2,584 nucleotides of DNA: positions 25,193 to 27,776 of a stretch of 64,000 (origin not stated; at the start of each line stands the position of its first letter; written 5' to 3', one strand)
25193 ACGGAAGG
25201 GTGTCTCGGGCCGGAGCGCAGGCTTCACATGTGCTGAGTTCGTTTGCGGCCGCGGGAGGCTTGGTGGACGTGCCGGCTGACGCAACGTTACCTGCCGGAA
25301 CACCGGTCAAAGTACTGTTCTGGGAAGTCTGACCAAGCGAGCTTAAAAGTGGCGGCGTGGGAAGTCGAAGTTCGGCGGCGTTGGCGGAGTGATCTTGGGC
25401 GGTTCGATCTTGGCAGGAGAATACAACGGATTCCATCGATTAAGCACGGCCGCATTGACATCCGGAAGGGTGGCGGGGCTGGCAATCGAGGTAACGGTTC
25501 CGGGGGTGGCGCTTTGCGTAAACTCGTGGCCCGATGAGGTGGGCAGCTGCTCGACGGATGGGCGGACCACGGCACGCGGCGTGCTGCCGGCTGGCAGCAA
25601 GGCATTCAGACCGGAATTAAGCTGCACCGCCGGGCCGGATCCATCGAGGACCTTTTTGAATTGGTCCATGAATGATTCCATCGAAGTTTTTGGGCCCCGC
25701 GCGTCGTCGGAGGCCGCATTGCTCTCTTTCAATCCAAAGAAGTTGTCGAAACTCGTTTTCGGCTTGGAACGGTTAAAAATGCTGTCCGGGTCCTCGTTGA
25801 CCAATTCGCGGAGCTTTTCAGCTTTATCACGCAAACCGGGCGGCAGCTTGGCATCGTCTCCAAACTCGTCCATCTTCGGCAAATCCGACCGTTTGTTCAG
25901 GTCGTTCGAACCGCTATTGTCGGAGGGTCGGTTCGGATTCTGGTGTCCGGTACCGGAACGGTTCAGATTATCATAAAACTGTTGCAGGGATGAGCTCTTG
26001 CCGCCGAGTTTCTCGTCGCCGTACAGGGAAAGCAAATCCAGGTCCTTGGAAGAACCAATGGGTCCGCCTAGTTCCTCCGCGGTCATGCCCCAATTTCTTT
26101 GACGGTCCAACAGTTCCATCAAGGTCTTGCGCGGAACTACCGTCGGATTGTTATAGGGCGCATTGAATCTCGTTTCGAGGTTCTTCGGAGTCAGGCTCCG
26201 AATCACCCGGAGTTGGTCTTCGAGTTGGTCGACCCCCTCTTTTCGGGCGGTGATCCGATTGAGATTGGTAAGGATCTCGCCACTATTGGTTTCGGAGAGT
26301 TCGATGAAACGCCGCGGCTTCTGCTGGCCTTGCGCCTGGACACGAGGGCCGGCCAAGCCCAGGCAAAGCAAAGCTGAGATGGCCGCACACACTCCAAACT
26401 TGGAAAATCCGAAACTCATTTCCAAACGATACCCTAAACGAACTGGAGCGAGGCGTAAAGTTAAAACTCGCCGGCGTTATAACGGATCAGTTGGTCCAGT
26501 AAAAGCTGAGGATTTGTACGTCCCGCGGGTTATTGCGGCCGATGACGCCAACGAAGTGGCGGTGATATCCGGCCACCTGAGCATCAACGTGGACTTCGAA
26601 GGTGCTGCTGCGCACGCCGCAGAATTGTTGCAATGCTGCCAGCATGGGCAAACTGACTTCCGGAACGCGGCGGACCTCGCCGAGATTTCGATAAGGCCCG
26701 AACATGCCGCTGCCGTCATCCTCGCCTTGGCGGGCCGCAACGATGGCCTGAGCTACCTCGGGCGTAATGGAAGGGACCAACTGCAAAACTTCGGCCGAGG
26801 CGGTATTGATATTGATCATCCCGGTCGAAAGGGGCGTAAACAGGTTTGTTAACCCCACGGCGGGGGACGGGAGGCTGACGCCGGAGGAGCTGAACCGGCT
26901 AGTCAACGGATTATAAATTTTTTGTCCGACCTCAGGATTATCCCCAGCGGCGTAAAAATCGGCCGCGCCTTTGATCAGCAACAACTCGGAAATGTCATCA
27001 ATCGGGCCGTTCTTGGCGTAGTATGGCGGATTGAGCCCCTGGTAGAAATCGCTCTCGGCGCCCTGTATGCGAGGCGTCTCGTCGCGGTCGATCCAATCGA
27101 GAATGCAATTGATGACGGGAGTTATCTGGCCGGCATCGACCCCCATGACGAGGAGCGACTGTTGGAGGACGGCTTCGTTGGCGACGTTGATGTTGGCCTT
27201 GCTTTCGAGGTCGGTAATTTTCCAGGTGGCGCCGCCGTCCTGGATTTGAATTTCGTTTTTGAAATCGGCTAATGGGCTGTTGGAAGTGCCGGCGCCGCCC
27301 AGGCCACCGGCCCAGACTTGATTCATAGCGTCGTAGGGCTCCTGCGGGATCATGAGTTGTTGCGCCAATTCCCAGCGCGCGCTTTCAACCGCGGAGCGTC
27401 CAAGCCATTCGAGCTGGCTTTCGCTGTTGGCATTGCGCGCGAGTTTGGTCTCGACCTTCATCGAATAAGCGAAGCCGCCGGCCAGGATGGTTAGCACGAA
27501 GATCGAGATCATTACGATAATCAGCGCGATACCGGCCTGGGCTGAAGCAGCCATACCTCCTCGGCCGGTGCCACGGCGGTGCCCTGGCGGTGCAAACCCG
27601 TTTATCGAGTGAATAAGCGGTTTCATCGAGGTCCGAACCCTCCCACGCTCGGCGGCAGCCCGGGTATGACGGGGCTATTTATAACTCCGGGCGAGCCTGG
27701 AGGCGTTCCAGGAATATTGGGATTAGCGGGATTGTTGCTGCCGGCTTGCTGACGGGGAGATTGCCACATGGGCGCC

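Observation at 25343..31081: Atypical translationally coupled gspF-H-I-J-K pseudopilin operon: every pseudopilin has a >50-aa N-terminal extension and Ala (not Gly) at -1 of the prepilin motif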

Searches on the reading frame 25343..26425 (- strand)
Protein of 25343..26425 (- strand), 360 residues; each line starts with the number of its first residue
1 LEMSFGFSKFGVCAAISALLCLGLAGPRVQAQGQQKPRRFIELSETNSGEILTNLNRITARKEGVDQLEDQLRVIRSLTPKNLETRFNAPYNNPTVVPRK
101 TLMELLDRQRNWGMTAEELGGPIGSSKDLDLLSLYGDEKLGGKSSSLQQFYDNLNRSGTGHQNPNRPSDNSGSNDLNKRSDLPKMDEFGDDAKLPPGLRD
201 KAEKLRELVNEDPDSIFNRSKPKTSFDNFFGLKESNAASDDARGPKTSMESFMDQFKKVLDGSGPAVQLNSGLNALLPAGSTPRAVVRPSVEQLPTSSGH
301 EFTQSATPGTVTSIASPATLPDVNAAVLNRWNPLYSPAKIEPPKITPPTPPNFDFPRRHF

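Call 5: search_protein_families(library=pfam, proteins=[window:25343-26425:-], max_evalue=0.1)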
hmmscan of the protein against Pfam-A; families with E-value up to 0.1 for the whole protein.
window:25343-26425:- (360 aa): 0 families

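Call 6: search_protein_families(library=ncbifam, proteins=[window:25343-26425:-], max_evalue=0.1)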
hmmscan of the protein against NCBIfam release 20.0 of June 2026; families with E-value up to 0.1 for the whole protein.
window:25343-26425:- (360 aa): 0 families

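Call 52: find_homologous_proteins(query=window:25343-26425:-, max_evalue=0.001)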
Query window:25343-26425:- (360 aa): 62 proteins with E <= 0.001 among 3751 candidates.
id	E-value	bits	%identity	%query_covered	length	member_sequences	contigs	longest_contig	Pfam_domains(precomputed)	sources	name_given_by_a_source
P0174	3.5e-236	801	100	99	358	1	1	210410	-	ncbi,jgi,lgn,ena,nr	ncbi:MAG TPA: hypothetical protein VFE51_18080 [Verrucomicrobiae bacterium]|nr:hypothetical protein 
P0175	5.7e-186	636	79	100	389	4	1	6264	-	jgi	jgi:hypothetical protein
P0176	6.3e-160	551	70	99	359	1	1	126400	-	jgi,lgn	jgi:hypothetical protein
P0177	1.9e-140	486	65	99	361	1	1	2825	-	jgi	-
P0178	3.0e-111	390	53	99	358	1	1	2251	-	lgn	-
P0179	1.4e-106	375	52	99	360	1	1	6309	-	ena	-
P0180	1.8e-102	362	50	99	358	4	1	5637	-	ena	-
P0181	2.8e-102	361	49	100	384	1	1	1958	-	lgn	-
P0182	1.6e-101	358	50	99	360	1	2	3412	-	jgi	jgi:hypothetical protein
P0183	3.9e-100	354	51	99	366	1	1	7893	-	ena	-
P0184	6.2e-100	353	50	99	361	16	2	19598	-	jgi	jgi:hypothetical protein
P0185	9.2e-97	343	49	99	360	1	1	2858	-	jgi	jgi:hypothetical protein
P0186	5.6e-96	340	49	99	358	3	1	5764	-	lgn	-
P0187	1.1e-95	339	50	99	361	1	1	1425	-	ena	-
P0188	2.4e-95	338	49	99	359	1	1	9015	-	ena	-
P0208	1.6e-86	309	46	99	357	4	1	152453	-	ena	-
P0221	1.7e-76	276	44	95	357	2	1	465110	-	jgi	jgi:hypothetical protein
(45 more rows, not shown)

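Call 53: find_encoding_contigs(protein=P0221, flank=7000, max_places=1)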
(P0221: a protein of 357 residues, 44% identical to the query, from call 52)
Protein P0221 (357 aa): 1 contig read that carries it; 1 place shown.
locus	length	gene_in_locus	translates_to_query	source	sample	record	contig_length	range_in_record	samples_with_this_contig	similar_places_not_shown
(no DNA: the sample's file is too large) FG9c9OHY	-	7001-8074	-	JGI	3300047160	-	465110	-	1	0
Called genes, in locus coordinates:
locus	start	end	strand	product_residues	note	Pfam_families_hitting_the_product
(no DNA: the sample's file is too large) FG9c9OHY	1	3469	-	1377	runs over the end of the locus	PF00069:Pkinase, PF07714:PK_Tyr_Ser-Thr, PF00400:WD40, PF13570:Beta-prop_ACSF4, PF23342:WDR90_beta-prop_4th, PF23381:Beta-prop_IFT122_1st, PF23393:Beta-prop_WDR90_POC16_2nd, PF23409:Beta-prop_EML, +164 more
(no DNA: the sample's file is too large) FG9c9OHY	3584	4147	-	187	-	PF07638:Sigma70_ECF, PF08281:Sigma70_r4_2, PF04545:Sigma70_r4 (weak)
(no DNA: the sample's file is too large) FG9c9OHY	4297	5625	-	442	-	PF13579:Glyco_trans_4_4, PF13439:Glyco_transf_4, PF20706:GT4-conflict (weak), PF00534:Glycos_transf_1, PF13692:Glyco_trans_1_4, PF13524:Glyco_trans_1_2 (weak)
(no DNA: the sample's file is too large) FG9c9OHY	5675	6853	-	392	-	-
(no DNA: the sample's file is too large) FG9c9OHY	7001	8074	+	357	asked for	-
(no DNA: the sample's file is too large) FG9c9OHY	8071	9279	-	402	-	PF03453:MoeA_N, PF00994:MoCF_biosynth, PF03454:MoeA_C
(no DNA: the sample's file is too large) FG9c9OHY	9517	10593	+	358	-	PF00696:AA_kinase, PF01472:PUA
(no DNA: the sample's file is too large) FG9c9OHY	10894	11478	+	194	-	PF03819:MazG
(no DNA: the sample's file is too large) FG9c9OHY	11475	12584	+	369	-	PF02073:Peptidase_M29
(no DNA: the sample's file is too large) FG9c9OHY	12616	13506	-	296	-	PF00126:HTH_1, PF03466:LysR_substrate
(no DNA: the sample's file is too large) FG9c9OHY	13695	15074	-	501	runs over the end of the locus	PF02518:HATPase_c, PF00072:Response_reg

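Call 54: find_encoding_contigs(protein=P0208, flank=7000, max_places=1)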
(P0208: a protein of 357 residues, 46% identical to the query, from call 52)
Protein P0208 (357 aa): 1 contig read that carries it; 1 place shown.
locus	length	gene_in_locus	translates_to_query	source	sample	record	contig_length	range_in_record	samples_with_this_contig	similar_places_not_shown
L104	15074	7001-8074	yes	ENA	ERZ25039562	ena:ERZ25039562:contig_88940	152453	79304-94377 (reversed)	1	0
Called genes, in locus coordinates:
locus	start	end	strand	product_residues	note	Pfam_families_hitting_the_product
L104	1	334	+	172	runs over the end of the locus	-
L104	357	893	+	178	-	-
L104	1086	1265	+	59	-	-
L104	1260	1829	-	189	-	-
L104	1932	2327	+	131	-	-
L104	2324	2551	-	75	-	-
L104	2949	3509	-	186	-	PF13274:SocA_Panacea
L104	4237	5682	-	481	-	PF13579:Glyco_trans_4_4, PF13439:Glyco_transf_4, PF20706:GT4-conflict (weak), PF00534:Glycos_transf_1, PF13692:Glyco_trans_1_4, PF13524:Glyco_trans_1_2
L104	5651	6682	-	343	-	-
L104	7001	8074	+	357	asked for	-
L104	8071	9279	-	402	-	PF03453:MoeA_N, PF00994:MoCF_biosynth, PF03454:MoeA_C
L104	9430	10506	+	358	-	PF00696:AA_kinase, PF01472:PUA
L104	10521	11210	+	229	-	PF03819:MazG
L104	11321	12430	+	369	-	PF02073:Peptidase_M29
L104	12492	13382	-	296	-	PF00126:HTH_1, PF03466:LysR_substrate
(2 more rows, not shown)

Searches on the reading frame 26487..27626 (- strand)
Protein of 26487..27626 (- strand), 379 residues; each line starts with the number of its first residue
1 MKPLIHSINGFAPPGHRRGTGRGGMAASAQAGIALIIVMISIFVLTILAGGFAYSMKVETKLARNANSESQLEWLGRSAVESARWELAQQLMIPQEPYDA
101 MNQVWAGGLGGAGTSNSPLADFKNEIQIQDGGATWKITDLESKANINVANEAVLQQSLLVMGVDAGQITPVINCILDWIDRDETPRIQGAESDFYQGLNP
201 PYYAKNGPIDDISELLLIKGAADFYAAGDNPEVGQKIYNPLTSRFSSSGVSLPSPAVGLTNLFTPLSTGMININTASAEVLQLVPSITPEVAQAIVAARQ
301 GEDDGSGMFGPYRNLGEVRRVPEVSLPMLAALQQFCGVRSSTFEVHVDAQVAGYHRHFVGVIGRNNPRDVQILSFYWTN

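Call 5: search_protein_families(library=pfam, proteins=[window:26487-27626:-], max_evalue=0.1)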
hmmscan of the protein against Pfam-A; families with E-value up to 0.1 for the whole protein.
window:26487-27626:- (379 aa): 4 families
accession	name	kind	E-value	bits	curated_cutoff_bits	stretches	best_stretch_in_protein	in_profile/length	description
PF21687.3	T2SSK_1st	-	6.2e-16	59.5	26.2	1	140-221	8-90/107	Type II secretion system (T2SS), protein K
PF12836.13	HHH_3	-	4.8e-10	39.8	27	1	270-322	5-53/65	Helix-hairpin-helix motif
PF03934.19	T2SSK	-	3.3e-07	31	24.2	1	271-325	1-48/63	Type II secretion system (T2SS), protein K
PF12826.13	HHH_2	-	0.075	13.6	27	0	271-296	27-52/64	Helix-hairpin-helix motif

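Call 6: search_protein_families(library=ncbifam, proteins=[window:26487-27626:-], max_evalue=0.1)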
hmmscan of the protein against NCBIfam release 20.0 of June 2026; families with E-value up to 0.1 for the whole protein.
window:26487-27626:- (379 aa): 3 families
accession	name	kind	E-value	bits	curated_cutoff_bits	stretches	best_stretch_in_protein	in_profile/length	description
NF037980.1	T2SS_GspK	equivalog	7.3e-39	134.1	130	2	30-221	1-192/307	type II secretion system minor pseudopilin GspK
TIGR00426.1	TIGR00426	subfamily_domain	0.00018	21.5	53.1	1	270-301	7-39/69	competence protein ComEA helix-hairpin-helix repeat region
TIGR01259.1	comE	subfamily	0.00026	21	152.35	1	267-301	56-90/120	comEA protein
